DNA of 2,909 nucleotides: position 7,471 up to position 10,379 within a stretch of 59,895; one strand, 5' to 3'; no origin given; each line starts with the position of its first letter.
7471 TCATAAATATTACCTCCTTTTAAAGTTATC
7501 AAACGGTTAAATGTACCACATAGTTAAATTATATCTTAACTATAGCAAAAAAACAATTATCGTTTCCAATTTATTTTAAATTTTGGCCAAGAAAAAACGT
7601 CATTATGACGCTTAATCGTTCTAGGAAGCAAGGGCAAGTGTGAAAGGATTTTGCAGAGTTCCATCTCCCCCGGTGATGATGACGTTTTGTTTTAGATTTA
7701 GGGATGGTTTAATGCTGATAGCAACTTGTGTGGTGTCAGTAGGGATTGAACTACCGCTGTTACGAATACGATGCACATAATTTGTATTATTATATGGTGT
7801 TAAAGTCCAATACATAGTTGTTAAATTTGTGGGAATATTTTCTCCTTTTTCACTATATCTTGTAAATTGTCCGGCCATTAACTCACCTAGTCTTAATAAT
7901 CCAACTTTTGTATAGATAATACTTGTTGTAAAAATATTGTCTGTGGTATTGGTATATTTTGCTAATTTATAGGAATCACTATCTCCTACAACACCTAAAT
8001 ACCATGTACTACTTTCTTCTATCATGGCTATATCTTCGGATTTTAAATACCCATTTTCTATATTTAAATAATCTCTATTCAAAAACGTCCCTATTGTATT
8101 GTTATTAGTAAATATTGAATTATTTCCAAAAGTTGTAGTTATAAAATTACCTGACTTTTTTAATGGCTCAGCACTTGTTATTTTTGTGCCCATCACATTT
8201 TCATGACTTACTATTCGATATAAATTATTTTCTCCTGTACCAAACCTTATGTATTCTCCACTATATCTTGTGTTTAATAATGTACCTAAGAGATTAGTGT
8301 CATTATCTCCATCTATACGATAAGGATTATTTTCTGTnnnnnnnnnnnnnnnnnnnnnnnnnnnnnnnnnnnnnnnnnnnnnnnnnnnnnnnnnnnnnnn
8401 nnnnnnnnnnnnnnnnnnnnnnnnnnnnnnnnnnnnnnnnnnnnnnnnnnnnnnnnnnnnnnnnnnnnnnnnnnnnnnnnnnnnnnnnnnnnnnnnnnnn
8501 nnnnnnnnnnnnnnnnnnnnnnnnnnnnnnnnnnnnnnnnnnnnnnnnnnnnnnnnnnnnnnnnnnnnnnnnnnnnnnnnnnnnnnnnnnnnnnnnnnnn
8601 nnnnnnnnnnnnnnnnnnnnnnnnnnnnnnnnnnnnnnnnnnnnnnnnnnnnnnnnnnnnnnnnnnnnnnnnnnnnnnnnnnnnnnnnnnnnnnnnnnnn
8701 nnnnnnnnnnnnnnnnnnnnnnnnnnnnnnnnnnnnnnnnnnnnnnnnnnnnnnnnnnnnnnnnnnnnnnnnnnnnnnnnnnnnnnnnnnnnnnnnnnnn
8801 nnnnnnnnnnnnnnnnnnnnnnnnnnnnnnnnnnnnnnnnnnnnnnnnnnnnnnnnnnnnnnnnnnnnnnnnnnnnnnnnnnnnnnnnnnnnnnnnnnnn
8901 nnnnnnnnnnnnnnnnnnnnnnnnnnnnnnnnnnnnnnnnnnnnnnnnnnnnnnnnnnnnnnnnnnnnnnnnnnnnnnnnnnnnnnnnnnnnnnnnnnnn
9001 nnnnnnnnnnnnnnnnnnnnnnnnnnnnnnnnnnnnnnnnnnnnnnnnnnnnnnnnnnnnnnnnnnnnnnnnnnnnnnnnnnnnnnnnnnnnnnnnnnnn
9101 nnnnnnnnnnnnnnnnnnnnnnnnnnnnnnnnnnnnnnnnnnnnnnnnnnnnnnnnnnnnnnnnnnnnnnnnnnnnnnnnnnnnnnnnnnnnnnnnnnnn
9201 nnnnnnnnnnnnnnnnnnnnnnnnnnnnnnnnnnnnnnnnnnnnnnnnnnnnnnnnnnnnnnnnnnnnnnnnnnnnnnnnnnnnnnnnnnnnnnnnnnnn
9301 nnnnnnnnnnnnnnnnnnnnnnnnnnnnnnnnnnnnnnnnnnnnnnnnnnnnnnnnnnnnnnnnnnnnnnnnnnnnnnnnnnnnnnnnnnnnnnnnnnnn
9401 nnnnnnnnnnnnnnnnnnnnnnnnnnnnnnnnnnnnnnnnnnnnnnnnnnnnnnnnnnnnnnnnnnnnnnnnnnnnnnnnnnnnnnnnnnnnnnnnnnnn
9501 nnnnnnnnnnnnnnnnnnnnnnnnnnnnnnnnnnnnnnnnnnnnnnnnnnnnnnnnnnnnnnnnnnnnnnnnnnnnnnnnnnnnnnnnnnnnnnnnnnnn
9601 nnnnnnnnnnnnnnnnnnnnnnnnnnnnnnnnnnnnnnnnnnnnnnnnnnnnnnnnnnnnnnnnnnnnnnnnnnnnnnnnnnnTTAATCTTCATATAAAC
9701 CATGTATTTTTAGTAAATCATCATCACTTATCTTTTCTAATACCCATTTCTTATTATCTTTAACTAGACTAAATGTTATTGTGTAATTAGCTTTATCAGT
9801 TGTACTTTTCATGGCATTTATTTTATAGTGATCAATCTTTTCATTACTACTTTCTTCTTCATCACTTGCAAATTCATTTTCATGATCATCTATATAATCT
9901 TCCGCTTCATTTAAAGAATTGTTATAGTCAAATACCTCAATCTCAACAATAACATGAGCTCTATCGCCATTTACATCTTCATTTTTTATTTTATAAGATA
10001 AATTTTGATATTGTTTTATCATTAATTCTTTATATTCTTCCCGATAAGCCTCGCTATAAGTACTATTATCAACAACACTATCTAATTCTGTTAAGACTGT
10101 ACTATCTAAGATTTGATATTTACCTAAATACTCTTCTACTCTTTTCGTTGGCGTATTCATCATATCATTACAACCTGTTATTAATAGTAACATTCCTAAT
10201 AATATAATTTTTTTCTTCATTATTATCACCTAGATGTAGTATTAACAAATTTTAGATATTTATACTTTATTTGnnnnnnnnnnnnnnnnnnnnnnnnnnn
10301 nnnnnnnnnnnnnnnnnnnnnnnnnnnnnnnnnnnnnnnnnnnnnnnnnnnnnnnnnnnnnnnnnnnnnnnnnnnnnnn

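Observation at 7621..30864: Modular surface-protein family: one shared TasA/SipW-type stalk module, interchangeable lectin-like heads, and a stalk-only gene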

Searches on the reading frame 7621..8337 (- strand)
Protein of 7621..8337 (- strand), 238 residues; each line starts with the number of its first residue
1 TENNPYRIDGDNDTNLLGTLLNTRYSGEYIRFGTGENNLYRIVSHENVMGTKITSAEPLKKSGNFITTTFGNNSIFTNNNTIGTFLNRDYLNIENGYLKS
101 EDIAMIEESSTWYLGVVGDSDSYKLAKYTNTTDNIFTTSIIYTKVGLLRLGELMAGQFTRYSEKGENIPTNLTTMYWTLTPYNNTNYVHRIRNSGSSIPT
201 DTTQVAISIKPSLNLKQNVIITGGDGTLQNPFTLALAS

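Call 58: search_protein_families(library=pfam, proteins=[window:7621-8337:-], max_evalue=1)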
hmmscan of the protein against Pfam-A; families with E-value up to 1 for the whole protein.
window:7621-8337:- (238 aa): 1 family
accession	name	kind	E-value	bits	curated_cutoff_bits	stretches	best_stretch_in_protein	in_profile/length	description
PF03069.20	FmdA_AmdA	-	0.2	11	27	1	52-136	85-169/373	Acetamidase/Formamidase family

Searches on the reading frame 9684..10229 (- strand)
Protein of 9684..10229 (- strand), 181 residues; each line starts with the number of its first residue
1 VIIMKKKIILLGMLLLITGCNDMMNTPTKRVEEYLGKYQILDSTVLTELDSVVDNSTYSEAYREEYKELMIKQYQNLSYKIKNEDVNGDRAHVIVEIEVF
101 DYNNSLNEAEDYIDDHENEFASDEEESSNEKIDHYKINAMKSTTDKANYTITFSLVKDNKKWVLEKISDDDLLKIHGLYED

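Call 5: search_protein_families(library=pfam, proteins=[window:9684-10229:-], max_evalue=0.1)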
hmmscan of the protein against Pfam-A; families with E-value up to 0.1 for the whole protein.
window:9684-10229:- (181 aa): 0 families

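Call 8: search_protein_families(library=ncbifam, proteins=[window:9684-10229:-], max_evalue=1)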
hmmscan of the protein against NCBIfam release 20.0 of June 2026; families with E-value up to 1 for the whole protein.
window:9684-10229:- (181 aa): 1 family
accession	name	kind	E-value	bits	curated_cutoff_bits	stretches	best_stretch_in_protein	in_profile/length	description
NF033894.1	Eex_IncN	subfamily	0.13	12.2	33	1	6-34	1-28/65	EexN family lipoprotein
